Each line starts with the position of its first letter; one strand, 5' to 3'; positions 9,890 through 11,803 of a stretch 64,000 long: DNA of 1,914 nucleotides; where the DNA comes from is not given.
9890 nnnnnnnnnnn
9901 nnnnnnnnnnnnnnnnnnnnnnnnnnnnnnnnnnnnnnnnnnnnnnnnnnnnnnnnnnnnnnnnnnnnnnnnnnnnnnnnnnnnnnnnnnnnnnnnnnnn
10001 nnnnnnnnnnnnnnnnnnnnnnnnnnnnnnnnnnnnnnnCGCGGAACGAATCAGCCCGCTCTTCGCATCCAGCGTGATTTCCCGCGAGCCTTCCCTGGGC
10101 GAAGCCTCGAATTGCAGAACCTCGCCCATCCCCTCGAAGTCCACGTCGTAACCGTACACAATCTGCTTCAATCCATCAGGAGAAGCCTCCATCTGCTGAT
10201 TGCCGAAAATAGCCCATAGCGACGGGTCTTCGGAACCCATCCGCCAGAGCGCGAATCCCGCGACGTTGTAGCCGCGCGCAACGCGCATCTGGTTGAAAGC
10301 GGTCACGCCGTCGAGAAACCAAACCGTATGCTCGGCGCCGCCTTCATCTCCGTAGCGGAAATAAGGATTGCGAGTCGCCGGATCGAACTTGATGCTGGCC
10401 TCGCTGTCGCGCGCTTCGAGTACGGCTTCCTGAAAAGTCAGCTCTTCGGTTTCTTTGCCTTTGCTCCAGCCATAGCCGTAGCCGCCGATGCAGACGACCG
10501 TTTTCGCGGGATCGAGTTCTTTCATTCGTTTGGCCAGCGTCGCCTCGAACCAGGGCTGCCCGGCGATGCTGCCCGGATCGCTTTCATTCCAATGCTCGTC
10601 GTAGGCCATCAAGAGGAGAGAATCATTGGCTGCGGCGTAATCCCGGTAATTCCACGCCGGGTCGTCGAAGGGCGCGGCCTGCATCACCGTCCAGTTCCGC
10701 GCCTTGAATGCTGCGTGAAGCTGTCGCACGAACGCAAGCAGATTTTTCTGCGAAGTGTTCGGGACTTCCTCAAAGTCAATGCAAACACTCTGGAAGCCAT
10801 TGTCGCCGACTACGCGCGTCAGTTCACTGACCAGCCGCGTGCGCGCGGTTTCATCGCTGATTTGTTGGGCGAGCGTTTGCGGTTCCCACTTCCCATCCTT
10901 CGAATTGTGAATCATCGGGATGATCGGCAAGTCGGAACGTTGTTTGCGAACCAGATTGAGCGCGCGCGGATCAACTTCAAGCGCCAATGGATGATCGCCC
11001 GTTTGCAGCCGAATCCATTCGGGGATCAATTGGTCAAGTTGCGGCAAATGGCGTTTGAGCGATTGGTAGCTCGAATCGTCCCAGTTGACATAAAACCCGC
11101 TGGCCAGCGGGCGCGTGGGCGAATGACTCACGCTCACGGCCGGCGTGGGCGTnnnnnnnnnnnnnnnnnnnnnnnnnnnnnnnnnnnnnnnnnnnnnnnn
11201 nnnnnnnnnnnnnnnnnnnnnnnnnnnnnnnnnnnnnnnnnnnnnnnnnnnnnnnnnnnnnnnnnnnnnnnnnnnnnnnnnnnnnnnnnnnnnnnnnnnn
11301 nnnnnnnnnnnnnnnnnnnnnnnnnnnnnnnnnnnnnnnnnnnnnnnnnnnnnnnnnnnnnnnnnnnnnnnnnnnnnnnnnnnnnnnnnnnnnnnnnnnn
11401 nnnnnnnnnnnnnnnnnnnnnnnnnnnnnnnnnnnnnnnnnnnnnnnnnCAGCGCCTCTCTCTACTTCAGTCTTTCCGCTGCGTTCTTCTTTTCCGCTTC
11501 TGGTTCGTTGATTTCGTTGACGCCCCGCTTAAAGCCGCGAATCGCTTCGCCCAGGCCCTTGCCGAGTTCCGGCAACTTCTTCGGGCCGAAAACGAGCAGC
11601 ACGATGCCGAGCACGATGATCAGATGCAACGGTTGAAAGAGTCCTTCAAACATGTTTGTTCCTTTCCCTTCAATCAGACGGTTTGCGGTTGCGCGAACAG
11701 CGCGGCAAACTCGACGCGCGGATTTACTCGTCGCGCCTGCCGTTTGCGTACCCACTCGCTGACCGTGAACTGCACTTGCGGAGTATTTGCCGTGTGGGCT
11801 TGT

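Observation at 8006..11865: Operon of a 63-aa basic protein, tatA and an 1147-aa GH18-like/CE4/GT2 fusion (all-in-one PNAG-type synthase-deacetylase-hydrolase)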

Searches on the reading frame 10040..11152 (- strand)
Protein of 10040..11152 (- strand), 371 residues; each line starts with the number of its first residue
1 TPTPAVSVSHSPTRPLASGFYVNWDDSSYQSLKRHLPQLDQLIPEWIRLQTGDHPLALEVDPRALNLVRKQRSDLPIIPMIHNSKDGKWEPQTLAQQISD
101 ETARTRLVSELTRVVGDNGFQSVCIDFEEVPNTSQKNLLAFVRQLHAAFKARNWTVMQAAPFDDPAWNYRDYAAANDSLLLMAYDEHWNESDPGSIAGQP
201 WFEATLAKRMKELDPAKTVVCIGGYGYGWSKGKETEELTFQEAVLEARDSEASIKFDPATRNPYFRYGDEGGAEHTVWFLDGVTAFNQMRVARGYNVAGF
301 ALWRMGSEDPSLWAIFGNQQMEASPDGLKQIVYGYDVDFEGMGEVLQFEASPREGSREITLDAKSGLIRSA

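Call 54: search_solved_structures(query=window:10040-11152:-, max_evalue=0.001, show_alignments=3)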
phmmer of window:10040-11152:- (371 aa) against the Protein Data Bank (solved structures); distinct sequences matched with E-value up to 0.001: 6.
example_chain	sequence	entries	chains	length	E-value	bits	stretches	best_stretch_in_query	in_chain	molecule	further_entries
3cz8_A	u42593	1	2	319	3e-25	92.3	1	71-305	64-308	Putative sporulation-specific glycosylase ydhD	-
5jh8_A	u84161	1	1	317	5.8e-24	88.1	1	85-315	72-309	Probable chitinase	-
4wiw_A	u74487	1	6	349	5e-17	65.3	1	92-310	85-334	Glycoside hydrolase family 18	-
4s3j_A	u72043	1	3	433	1.6e-15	60.3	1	70-316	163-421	Cortical-lytic enzyme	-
4q6t_A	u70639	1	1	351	2.9e-15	59.5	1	65-317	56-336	Glycosyl hydrolase, family 18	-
4s3k_A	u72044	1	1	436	1e-12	51.1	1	68-316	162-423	Spore germination protein YaaH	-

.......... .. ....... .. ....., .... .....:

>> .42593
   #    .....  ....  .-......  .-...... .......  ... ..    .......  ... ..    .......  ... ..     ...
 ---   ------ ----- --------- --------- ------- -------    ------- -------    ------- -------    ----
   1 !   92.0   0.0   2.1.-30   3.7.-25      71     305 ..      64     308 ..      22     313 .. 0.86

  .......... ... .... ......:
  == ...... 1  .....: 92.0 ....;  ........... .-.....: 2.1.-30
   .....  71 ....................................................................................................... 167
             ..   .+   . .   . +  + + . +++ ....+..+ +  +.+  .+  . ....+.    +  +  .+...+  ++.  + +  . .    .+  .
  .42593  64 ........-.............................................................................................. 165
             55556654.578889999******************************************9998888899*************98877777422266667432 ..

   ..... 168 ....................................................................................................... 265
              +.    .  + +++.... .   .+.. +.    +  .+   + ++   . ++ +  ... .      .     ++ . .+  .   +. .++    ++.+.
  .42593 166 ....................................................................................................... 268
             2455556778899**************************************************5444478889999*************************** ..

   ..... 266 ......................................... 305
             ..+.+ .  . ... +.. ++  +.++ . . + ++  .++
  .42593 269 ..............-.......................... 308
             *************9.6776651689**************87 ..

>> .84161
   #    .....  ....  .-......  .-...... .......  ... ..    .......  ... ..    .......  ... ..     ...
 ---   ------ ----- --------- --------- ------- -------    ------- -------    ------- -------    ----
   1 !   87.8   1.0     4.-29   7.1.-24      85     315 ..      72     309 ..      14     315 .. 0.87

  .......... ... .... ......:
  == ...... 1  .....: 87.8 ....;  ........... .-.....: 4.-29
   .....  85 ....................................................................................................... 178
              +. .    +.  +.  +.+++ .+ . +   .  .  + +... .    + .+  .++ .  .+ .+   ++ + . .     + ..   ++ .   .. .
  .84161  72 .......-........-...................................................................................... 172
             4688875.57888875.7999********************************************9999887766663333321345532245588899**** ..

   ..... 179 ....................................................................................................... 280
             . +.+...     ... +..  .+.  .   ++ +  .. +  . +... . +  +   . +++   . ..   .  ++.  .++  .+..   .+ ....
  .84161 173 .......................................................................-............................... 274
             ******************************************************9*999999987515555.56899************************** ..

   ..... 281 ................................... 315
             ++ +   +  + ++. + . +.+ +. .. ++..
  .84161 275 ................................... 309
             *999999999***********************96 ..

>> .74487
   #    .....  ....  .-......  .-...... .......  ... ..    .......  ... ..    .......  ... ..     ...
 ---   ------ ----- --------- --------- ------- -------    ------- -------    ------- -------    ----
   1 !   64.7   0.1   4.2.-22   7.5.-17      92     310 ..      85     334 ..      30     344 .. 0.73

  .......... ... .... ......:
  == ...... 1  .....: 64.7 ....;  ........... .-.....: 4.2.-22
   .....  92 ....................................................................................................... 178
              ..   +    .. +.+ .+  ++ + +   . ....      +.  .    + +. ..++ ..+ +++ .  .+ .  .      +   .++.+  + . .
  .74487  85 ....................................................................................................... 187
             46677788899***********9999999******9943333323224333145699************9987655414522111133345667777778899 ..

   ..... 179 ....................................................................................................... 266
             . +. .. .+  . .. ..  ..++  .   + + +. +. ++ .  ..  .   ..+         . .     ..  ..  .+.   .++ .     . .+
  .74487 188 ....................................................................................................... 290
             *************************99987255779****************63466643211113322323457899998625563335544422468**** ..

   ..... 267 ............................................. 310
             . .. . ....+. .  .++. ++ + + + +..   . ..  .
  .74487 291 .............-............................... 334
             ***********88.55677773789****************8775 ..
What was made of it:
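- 10205..11107 (-): Residues 115-415: periplasmic GH18 domain (SleL/YdhD-type), catalytic D225-x-E227. PDB 3cz8 3e-25, with IDFE aligned to the YdhD IDFE (call 54).
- On GH18 glycoside hydrolases: I-D225-F-E227 aligns with the YdhD IDFE (call 54).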

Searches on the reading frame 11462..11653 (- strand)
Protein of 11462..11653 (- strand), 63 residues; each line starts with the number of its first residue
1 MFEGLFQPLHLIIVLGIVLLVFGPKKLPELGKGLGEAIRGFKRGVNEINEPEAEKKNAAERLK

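Call 3: search_protein_families(library=pfam, proteins=[window:11462-11653:-], max_evalue=0.01)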
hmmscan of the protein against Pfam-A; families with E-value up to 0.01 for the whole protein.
window:11462-11653:- (63 aa): 1 family
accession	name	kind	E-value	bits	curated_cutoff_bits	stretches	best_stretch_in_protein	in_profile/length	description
PF02416.21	TatA_B_E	-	9.1e-18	63.7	21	1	10-55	5-50/53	mttA/Hcf106 family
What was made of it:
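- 11462..11653 (-): tatA/E-family gene (63 aa). Pfam TatA_B_E 9e-18 (call 3).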

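Call 5: search_protein_families(library=ncbifam, proteins=[window:11462-11653:-], max_evalue=0.01)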
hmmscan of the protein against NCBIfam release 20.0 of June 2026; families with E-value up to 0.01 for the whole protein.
window:11462-11653:- (63 aa): 18 families
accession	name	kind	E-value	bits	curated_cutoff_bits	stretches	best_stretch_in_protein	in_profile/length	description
TIGR01411.1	tatAE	subfamily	1.3e-20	72.7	53.9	1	7-49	3-45/47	twin-arginine translocase TatA/TatE family subunit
NF011430.0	PRK14861.1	subfamily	3.6e-17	61.6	62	1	10-60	9-59/61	twin arginine translocase protein A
NF002813.0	PRK02958.1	equivalog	1.3e-15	57.3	83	1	8-59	6-57/73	Sec-independent protein translocase subunit TatA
NF011429.0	PRK14857.1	equivalog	2.9e-13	50.1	77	1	11-55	11-54/91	TatA/E family twin arginine-targeting protein translocase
NF001681.0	PRK00442.1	equivalog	1.6e-12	48.1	102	1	4-56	2-54/92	twin-arginine translocase TatA/TatE family subunit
NF002500.0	PRK01833.1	equivalog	3.1e-11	43.4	115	1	10-57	8-55/74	Sec-independent protein translocase subunit TatA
NF003393.0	PRK04561.1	equivalog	5.1e-11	42.3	104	1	4-54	2-52/75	twin arginine translocase protein A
NF001854.0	PRK00575.1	equivalog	5.5e-11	43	72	1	4-60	2-58/94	Sec-independent protein translocase subunit TatA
NF002960.0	PRK03625.1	equivalog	7.7e-11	42.1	92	1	11-60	9-56/67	twin-arginine translocase subunit TatE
NF003396.0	PRK04598.1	equivalog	1.5e-10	41.4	121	1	10-58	8-56/81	Sec-independent protein translocase subunit TatA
NF001940.0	PRK00720.1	equivalog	7.5e-09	35.6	83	1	9-61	7-59/78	twin-arginine translocase TatA/TatE family subunit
NF002448.0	PRK01614.1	equivalog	3.2e-08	33.7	83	1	11-55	9-53/85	Sec-independent protein translocase subunit TatA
NF002922.0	PRK03554.1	equivalog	3.8e-08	33.8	125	1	10-55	8-52/89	Sec-independent protein translocase subunit TatA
NF002402.0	PRK01470.1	equivalog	1.6e-06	27.6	71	1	10-49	7-46/53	twin arginine translocase protein A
NF047942.1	TatA_Rickett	exception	1.2e-05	24.9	90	1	8-46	5-43/45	twin-arginine translocase TatA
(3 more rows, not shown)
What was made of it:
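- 11462..11653 (-): TIGR01411 72.7 bits, above the 53.9 cut-off (call 5).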
